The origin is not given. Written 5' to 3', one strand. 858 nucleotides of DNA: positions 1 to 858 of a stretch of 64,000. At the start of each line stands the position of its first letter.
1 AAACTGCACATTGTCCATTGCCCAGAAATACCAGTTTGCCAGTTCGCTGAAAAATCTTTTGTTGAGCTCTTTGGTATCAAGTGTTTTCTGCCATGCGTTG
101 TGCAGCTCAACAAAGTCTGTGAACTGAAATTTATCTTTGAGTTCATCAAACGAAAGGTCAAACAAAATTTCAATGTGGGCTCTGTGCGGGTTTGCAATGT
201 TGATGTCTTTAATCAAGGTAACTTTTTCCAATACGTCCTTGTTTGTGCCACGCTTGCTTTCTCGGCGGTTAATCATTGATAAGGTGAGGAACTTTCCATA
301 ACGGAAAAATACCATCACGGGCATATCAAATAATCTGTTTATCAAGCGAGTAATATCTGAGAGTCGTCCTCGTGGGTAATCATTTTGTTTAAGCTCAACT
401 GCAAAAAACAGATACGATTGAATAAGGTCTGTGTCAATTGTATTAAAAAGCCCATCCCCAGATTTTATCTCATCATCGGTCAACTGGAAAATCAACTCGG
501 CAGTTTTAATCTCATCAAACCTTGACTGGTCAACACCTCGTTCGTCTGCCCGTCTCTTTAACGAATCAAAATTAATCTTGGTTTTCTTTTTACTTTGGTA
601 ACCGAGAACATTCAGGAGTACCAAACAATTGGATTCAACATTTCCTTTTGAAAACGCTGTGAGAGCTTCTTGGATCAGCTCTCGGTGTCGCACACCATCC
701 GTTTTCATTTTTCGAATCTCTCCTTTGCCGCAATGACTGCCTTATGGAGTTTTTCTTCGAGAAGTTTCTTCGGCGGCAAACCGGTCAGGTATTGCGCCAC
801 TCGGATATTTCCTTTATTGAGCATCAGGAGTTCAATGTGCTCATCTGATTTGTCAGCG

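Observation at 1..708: Edge-truncated gene encoding a PD-(D/E)XK domain, translationally coupled to the DUF1016 nuclease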

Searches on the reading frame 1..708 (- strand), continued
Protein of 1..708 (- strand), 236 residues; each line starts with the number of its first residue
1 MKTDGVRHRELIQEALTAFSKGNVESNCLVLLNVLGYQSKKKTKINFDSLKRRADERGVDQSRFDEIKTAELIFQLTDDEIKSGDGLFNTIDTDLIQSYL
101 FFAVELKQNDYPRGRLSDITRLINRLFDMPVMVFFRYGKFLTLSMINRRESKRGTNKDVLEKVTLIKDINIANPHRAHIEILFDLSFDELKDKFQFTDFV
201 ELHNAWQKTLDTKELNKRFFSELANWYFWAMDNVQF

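Call 34: search_protein_families(library=pfam, alignment_id=A1, max_evalue=1)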
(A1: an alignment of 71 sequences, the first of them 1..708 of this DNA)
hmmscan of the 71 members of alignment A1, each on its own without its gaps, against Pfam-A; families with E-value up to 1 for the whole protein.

A. member 1, window:1-708:- (236 aa): 1 family
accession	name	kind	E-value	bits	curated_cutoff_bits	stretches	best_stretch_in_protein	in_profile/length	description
PF14335.11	DUF4391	-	0.00013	22.4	29.9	1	96-210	62-165/232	Domain of unknown function (DUF4391)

B. families by the number of members that match (of 71 scanned): 29 families (the first 25 are shown)
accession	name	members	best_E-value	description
PF14335.11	DUF4391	70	4.6e-08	Domain of unknown function (DUF4391)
PF09573.16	RE_TaqI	6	0.0046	TaqI restriction endonuclease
PF20465.4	MmeI_hel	6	0.043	MmeI, helicase spacer domain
PF09449.16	DUF2020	5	0.13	Domain of unknown function (DUF2020)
PF22420.1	MglA_C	3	0.011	Macrophage Locus Protein A, C-terminal domain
PF24979.1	Death_EDAR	3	0.059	EDAR death domain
PF03485.21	Arg_tRNA_synt_N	1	0.0046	Arginyl tRNA synthetase N terminal domain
PF09640.15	DUF2027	1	0.0095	Domain of unknown function (DUF2027)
PF21788.2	TNP-like_GBD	1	0.018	TNP-like, GTP-binding insertion domain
PF20562.5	DUF6772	1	0.024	Domain of unknown function (DUF6772)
PF19840.4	DUF6317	1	0.029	Family of unknown function (DUF6317)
PF22742.2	PspAB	1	0.031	PspA associated protein B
PF22418.2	EhRGS-RhoGEF_PH-like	1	0.037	EhRGS-RhoGEF PH domain-like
PF09053.15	CagZ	1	0.038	CagZ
PF04986.18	Y2_Tnp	1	0.071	Putative transposase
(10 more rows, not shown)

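Call 35: search_dna_similar(query=window:1-708:-, collection=plasmids, mode=protein, max_evalue=0.001, max_rows=20)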
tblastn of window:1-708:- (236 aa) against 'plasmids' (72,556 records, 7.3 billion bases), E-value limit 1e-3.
Records with a match: 1; places in all: 1; records where one place covers at least 80% of the query: 0.
Best place of each record, by identity: <60% 1.
By first word of the organism name: Planktothrix 1.
By predicted mobility (MOB-suite, as given by PLSDB): non-mobilizable 1.
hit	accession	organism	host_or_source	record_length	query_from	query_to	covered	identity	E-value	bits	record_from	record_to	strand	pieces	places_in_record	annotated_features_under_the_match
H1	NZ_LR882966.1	Planktothrix agardhii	-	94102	113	236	53%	39.5%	6e-18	89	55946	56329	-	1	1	hypothetical protein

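Call 36: fold_search(model_id=the predicted structure, library=pdb)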
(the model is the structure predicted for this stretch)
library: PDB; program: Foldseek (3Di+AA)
matches with E <= 10: 620; with E <= 0.001: 0
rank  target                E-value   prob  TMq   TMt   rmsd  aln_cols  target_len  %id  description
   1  3wgo_B                2.9e-02  0.47  0.22  0.17  15.9       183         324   12  Crystal structure of Q154L/T173I/R199M/P248S/H249/N276S mutant of meso-dapdh from Clostridium tetani E88 (released 2014-08-20)
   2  3wyb_A                3.2e-02  0.35  0.22  0.17  16.7       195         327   13  Structure of a meso-diaminopimelate dehydrogenase (released 2015-05-06)
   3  5gz1_A                3.8e-02  0.30  0.22  0.17  16.5       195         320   11  Structure of substrate/cofactor-free D-amino acid dehydrogenase (released 2017-04-12)
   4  3bio_B                5.3e-02  0.41  0.18  0.15  15.3       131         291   11  Crystal structure of oxidoreductase (Gfo/Idh/MocA family member) from Porphyromonas gingivalis W83 (released 2007-12-25)
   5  3wgo_A                6.0e-02  0.25  0.22  0.17  16.1       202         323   13  Crystal structure of Q154L/T173I/R199M/P248S/H249/N276S mutant of meso-dapdh from Clostridium tetani E88 (released 2014-08-20)
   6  3bio_A                6.3e-02  0.38  0.18  0.15  15.6       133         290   11  Crystal structure of oxidoreductase (Gfo/Idh/MocA family member) from Porphyromonas gingivalis W83 (released 2007-12-25)
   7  5gz1_B                6.3e-02  0.28  0.22  0.17  16.7       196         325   14  Structure of substrate/cofactor-free D-amino acid dehydrogenase (released 2017-04-12)
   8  7mqa_SM               6.3e-02  0.11  0.15  0.14  13.2       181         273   10  Cryo-EM structure of the human SSU processome, state post-A1 (released 2021-09-22)
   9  9ksn_B                8.4e-02  0.16  0.18  0.15  16.1       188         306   10  Crystal structure of meso-diaminopimelate dehydrogenase from Bacillus thermozeamaize mutant M9 complexed with NADP+ (released 2025-05-21)
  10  2qb6_A                8.4e-02  0.14  0.19  0.13  16.8       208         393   11  Saccharomyces cerevisiae cytosolic exopolyphosphatase, sulfate complex (released 2007-12-11)
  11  4ckn_D                8.8e-02  0.13  0.13  0.15  16.9       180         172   10  Structure of an N-terminal fragment of Leishmania SAS-6 containing parts of its coiled coil domain, F257E mutant (released 2014-03-05)
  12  5gz3_A                9.9e-02  0.28  0.21  0.16  16.4       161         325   12  Structure of D-amino acid dehydrogenase in complex with NADP (released 2017-04-12)
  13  8wkq_WD               1.0e-01  0.69  0.22  0.41  10.5       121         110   12  Cryo-EM structure of the MS ring (C1) with export apparatus and proximal rod within the flagellar motor-hook complex  (released 2024-09-04)
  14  5gz6_A                1.5e-01  0.18  0.22  0.17  16.4       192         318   13  Structure of D-amino acid dehydrogenase in complex with NADPH and 2-keto-6-aminocapronic acid (released 2017-04-12)
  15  4ckn_A                1.5e-01  0.09  0.14  0.17  19.0       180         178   14  Structure of an N-terminal fragment of Leishmania SAS-6 containing parts of its coiled coil domain, F257E mutant (released 2014-03-05)
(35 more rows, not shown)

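Call 42: get_annotated_region(hit=H1, flank=9000)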
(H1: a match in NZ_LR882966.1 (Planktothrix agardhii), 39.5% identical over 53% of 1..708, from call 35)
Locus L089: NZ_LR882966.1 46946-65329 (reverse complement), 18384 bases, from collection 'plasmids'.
description: Planktothrix agardhii strain No.66 plasmid p3
organism: Planktothrix agardhii (NCBI taxid 1160)
taxonomy: Bacteria; Cyanobacteriota; Cyanophyceae; Oscillatoriales; Microcoleaceae; Planktothrix; Planktothrix agardhii
host: -; source: -; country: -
typing (MOB-suite, as given by PLSDB): non-mobilizable
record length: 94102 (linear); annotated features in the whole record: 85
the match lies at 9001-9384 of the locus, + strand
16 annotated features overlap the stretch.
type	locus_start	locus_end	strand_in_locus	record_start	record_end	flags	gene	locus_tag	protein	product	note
CDS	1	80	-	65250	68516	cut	-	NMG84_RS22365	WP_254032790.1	type I restriction endonuclease subunit R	-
CDS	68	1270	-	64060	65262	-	-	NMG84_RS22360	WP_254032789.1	restriction endonuclease subunit S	GO:0006304 - DNA modification [Evidence IEA]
CDS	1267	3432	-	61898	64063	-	-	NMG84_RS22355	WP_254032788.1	class I SAM-dependent DNA methyltransferase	-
CDS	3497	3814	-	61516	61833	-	-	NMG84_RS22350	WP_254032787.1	MerR family transcriptional regulator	-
CDS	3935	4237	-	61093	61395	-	-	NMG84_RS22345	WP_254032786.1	fertility inhibition FinO-like protein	-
CDS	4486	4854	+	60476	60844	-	-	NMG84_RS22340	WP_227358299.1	hypothetical protein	-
CDS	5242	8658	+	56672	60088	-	-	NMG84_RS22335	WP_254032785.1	helicase-related protein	-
CDS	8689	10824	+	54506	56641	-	-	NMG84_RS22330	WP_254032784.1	hypothetical protein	-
CDS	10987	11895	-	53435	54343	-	-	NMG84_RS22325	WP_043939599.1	formylglycine-generating enzyme family protein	-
CDS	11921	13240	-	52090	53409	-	argA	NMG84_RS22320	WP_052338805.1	amino-acid N-acetyltransferase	GO:0006526 - arginine biosynthetic process [Evidence IEA]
CDS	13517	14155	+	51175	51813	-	-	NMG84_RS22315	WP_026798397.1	histidine phosphatase family protein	-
CDS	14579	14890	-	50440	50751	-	-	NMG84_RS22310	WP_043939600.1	BolA family protein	-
CDS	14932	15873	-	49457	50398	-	-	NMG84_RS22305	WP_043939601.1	phytanoyl-CoA dioxygenase family protein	-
CDS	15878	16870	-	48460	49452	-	-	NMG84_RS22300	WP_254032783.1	hypothetical protein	-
CDS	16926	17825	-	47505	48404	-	-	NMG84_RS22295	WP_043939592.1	phytanoyl-CoA dioxygenase family protein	-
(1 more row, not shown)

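Call 43: search_protein_families(library=pfam, proteins=[L089:8689-10821:+, L089:5242-8655:+, L018:9168-9986:+, L070:9123-9974:+, L052:8625-9995:+, L019:5020-5619:+, L047:8352-8945:+, L031:9209-9658:+, L077:9268-9789:+, L053:4118-4915:+], max_evalue=0.01)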
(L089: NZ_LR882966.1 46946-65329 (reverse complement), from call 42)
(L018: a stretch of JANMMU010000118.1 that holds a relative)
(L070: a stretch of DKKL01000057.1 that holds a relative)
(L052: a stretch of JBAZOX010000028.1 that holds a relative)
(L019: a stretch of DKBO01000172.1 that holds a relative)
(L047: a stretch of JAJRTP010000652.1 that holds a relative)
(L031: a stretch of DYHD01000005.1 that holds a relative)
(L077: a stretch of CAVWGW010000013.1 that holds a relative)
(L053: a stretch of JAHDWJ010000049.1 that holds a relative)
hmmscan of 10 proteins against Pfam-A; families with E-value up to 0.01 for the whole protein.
L089:8689-10821:+ (711 aa): 3 families
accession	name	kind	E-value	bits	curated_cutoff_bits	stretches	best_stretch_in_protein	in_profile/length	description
PF02384.22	N6_Mtase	-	6.1e-07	29.5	20.4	1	438-479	3-40/311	N-6 DNA Methylase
PF07669.17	Eco57I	-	0.0002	21.9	25.3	1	663-695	1-30/171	Eco57I restriction-modification methylase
PF20473.4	MmeI_Mtase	-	0.00029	20.5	27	1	555-684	9-84/259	MmeI, DNA-methyltransferase domain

L089:5242-8655:+ (1138 aa): 7 families
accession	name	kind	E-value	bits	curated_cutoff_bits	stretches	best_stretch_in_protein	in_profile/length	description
PF00271.37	Helicase_C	-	2e-16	60.6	23.5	1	812-861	60-110/110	Helicase conserved C-terminal domain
PF00176.29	SNF2-rel_dom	-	2e-12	47.2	24.9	1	255-412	1-173/290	SNF2-related domain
PF04851.21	ResIII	-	4.2e-09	36.9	22.5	1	251-403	3-163/164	Type III restriction enzyme, res subunit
PF13091.12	PLDc_2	-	1.1e-07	32.2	27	1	85-171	56-132/132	PLD-like domain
PF00270.35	DEAD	-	5.5e-06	26.7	26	1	357-406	115-163/167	DEAD/DEAH box helicase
PF13401.12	AAA_22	-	6e-06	27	27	1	279-400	14-123/130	AAA domain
PF09565.16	RE_NgoFVII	-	0.00028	20.7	23.8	1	19-173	15-151/162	NgoFVII restriction endonuclease N-terminal PLD domain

L018:9168-9986:+ (273 aa): 1 family
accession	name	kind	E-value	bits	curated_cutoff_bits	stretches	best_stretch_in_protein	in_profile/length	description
PF04383.19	KilA-N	-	8.9e-24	83.8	23.8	1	15-137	8-105/107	KilA-N domain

L070:9123-9974:+ (284 aa): 1 family
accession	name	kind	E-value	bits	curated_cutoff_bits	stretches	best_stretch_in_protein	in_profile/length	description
PF02498.22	Bro-N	-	3.1e-12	47.4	25.6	1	17-110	3-92/96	BRO family, N-terminal domain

L052:8625-9995:+ (457 aa): 4 families
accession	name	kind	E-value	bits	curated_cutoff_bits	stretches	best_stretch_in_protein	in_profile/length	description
PF13749.12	HATPase_c_4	-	1.4e-23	83.1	26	1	286-371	1-89/89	Putative ATP-dependent DNA helicase recG C-terminal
PF04326.19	SLFN_AlbA_2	-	1.1e-17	65.1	25.3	1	17-119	2-118/118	Schlafen, AlbA_2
PF13412.12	HTH_24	-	1.7e-09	37.6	21.9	1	391-434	5-48/48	Winged helix-turn-helix DNA-binding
PF04703.18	FaeA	-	0.00027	21.6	20.7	1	391-442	3-53/62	FaeA-like protein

L019:5020-5619:+ (200 aa): 2 families
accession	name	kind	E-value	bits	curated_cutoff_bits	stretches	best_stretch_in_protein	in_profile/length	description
PF10543.14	ORF6N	-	1.8e-33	115.1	27.8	1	39-125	2-86/86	ORF6N domain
PF09669.15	Phage_pRha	-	0.0007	20.6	29.9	1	67-147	15-91/91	Phage regulatory protein Rha (Phage_pRha)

L047:8352-8945:+ (198 aa): 0 families

L031:9209-9658:+ (150 aa): 1 family
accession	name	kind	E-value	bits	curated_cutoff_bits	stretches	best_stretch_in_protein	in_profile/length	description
PF05973.20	Gp49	-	2.8e-13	50.2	23.9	1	43-132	1-89/90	Phage derived protein Gp49-like (DUF891)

L077:9268-9789:+ (174 aa): 2 families
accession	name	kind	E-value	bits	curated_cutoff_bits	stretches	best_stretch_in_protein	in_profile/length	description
PF19502.5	DUF6036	-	9.1e-12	45.5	23.6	1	28-162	24-153/164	Nucleotidyltransferase of unknown function (DUF6036)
PF08843.17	AbiEii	-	0.0031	17.9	22.5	0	22-81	11-69/238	Nucleotidyl transferase AbiEii toxin, Type IV TA system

L053:4118-4915:+ (266 aa): 1 family
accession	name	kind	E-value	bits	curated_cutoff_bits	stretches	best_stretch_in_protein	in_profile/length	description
PF12686.12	DUF3800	-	0.00018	22.7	21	1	17-218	2-148/149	Protein of unknown function (DUF3800)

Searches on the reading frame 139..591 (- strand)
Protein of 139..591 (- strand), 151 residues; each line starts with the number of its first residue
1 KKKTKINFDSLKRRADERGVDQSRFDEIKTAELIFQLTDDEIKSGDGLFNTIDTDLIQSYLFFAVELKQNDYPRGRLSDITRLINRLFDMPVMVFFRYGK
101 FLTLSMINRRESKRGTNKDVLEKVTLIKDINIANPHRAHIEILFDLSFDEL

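Call 55: predict_structure(alignment_id=A2)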
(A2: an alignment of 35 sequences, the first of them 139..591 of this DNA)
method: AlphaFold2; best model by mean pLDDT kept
length: 151 residues; sequences in the alignment: 35
mean_pLDDT: 81.3   pTM: 0.77
mean pLDDT of the five models: 81.3, 80.1, 79.9, 77.7, 76.8
residues with pLDDT >= 90: 70; 70-90: 39; 50-70: 36; < 50: 6
segments of 3 or more residues with pLDDT < 50: none
pLDDT, mean of each block of 10 residues (from residue 1): 75 92 92 82 59 59 95 95 90 94 87 58 85 89 70 46
secondary structure, 60 per line:
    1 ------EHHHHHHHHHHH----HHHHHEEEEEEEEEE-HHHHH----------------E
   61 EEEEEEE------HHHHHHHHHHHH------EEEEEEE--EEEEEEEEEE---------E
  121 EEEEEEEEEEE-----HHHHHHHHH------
elements in order: H8-18 H23-27 E28-37 H39-43 E60-67 H74-85 E92-98 E101-110 E120-131 H137-145

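Call 76: search_protein_representatives(alignment_id=A2)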
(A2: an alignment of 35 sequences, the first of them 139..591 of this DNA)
Query: 35 sequences, 160 profile positions. Proteins with E-value up to 0.001 (for the whole library): 1101; up to 1e-10: 781; up to 1e-30: 395. The best 150 are listed.
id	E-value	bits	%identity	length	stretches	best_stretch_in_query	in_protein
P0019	5.4e-68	244.1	-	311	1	2-160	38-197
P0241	2.5e-67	242.0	-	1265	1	1-160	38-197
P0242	3.2e-67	241.6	-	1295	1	1-160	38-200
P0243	3.9e-67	241.4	-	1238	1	1-160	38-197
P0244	1.8e-66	239.2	-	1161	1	1-160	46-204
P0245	5.6e-66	237.6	-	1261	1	1-160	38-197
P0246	7.4e-66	237.2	-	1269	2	1-160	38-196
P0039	8.5e-66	237.0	-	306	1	1-160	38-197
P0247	2.1e-65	235.7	-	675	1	1-160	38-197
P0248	9.2e-65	233.6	-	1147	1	1-160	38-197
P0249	1.2e-64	233.2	-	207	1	2-160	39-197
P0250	1.4e-64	233.0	-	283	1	1-160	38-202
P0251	1.7e-64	232.8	-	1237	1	1-160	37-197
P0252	4.6e-64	231.4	-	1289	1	1-160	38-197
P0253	6.8e-64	230.8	-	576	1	2-160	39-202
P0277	1.1e-58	213.8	-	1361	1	1-159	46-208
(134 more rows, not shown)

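Call 77: search_protein_families(library=pfam, proteins=[P0241, P0242, P0243, P0244, P0245, P0248, P0251, P0277], max_evalue=0.001)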
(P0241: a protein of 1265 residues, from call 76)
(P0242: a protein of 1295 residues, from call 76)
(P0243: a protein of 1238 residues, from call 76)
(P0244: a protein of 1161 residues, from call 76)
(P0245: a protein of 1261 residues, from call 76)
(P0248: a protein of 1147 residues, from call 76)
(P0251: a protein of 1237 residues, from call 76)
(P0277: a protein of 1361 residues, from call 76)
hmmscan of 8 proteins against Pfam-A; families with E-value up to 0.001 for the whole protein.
P0241 (1265 aa): 6 families
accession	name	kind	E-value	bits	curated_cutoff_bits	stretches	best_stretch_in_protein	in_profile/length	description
PF07669.17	Eco57I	-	9.3e-35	120.7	25.3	1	621-917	1-171/171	Eco57I restriction-modification methylase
PF12950.13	TaqI_C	-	1e-19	71.3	26.5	1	1034-1158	2-118/118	TaqI-like C-terminal specificity domain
PF02384.22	N6_Mtase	-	1.4e-15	57.9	20.4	1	819-945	118-244/311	N-6 DNA Methylase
PF20473.4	MmeI_Mtase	-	6.3e-06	26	27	1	541-683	11-125/259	MmeI, DNA-methyltransferase domain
PF14335.11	DUF4391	-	1.3e-05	25.7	29.9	1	107-222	66-170/232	Domain of unknown function (DUF4391)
PF01170.24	UPF0020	-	4.8e-05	23.6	22.3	0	823-857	118-155/197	RMKL-like, methyltransferase domain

P0242 (1295 aa): 5 families
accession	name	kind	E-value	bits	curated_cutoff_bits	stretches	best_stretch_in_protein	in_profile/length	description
PF07669.17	Eco57I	-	1.3e-43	149.5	25.3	1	665-908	1-171/171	Eco57I restriction-modification methylase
PF12950.13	TaqI_C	-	5.1e-15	56.2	26.5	1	1027-1178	1-118/118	TaqI-like C-terminal specificity domain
PF02384.22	N6_Mtase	-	2.5e-10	40.6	20.4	1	786-918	106-228/311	N-6 DNA Methylase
PF14335.11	DUF4391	-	0.00028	21.3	29.9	1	127-219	79-164/232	Domain of unknown function (DUF4391)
PF20473.4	MmeI_Mtase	-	0.00034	20.3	27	0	560-876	14-201/259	MmeI, DNA-methyltransferase domain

P0243 (1238 aa): 6 families
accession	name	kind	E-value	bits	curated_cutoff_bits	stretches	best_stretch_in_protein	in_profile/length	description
PF07669.17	Eco57I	-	2.8e-36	125.6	25.3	1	624-895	2-171/171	Eco57I restriction-modification methylase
PF02384.22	N6_Mtase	-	6.8e-11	42.5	20.4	0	795-908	123-231/311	N-6 DNA Methylase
PF20473.4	MmeI_Mtase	-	9.8e-09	35.2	27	1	544-678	12-118/259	MmeI, DNA-methyltransferase domain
PF12950.13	TaqI_C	-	2e-05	25.2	26.5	1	1004-1104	9-98/118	TaqI-like C-terminal specificity domain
PF01170.24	UPF0020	-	0.00036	20.7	22.3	0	554-639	31-93/197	RMKL-like, methyltransferase domain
PF14335.11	DUF4391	-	0.00049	20.5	29.9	1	107-216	66-164/232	Domain of unknown function (DUF4391)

P0244 (1161 aa): 5 families
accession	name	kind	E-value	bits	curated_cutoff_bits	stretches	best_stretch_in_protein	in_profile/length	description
PF07669.17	Eco57I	-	2.9e-34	119.1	25.3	1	650-890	1-171/171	Eco57I restriction-modification methylase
PF12950.13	TaqI_C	-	4.4e-16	59.6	26.5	1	987-1104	2-118/118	TaqI-like C-terminal specificity domain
PF02384.22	N6_Mtase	-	1.5e-14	54.5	20.4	1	797-917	122-247/311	N-6 DNA Methylase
PF14335.11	DUF4391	-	2.7e-06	27.9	29.9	1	115-224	67-165/232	Domain of unknown function (DUF4391)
PF01170.24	UPF0020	-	0.00019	21.6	22.3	0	800-820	121-141/197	RMKL-like, methyltransferase domain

P0245 (1261 aa): 5 families
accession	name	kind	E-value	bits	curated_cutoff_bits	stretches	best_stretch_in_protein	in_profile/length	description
PF07669.17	Eco57I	-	4.9e-39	134.6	25.3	1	625-869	1-171/171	Eco57I restriction-modification methylase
PF12950.13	TaqI_C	-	6e-18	65.7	26.5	1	993-1152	2-118/118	TaqI-like C-terminal specificity domain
PF02384.22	N6_Mtase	-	4.3e-12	46.4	20.4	0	773-901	122-251/311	N-6 DNA Methylase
PF20473.4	MmeI_Mtase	-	6.1e-07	29.3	27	1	534-807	8-167/259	MmeI, DNA-methyltransferase domain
PF14335.11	DUF4391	-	0.00099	19.5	29.9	1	107-216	66-164/232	Domain of unknown function (DUF4391)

P0248 (1147 aa): 5 families
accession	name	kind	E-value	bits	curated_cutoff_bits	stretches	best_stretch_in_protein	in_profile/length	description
PF07669.17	Eco57I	-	2.8e-42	145.2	25.3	1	570-810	1-171/171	Eco57I restriction-modification methylase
PF02384.22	N6_Mtase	-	1.6e-13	51.1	20.4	1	714-832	122-241/311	N-6 DNA Methylase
PF12950.13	TaqI_C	-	1.9e-12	47.9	26.5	1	940-1088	1-118/118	TaqI-like C-terminal specificity domain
PF20473.4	MmeI_Mtase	-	1.8e-09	37.6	27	1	488-778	12-201/259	MmeI, DNA-methyltransferase domain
PF14335.11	DUF4391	-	2.9e-05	24.5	29.9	1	104-215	63-160/232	Domain of unknown function (DUF4391)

P0251 (1237 aa): 5 families
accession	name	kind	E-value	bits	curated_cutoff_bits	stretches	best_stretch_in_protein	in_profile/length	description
PF07669.17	Eco57I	-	7.8e-31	107.9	25.3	1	639-896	1-171/171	Eco57I restriction-modification methylase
PF12950.13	TaqI_C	-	2.9e-19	69.9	26.5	1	1005-1126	2-118/118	TaqI-like C-terminal specificity domain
PF02384.22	N6_Mtase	-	7.9e-19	68.6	20.4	1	784-958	120-275/311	N-6 DNA Methylase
PF14335.11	DUF4391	-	9.1e-05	22.9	29.9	1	51-219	15-167/232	Domain of unknown function (DUF4391)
PF20473.4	MmeI_Mtase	-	0.00061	19.5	27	0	547-669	14-94/259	MmeI, DNA-methyltransferase domain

P0277 (1361 aa): 4 families
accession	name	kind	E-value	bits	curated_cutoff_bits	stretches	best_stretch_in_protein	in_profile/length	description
PF07669.17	Eco57I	-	2.4e-34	119.3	25.3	1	670-1018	1-171/171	Eco57I restriction-modification methylase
PF12950.13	TaqI_C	-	3.7e-13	50.2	26.5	1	1143-1303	2-118/118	TaqI-like C-terminal specificity domain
PF02384.22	N6_Mtase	-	9.9e-09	35.4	20.4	0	480-521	3-40/311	N-6 DNA Methylase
PF14335.11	DUF4391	-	0.00016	22.1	29.9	1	133-188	76-131/232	Domain of unknown function (DUF4391)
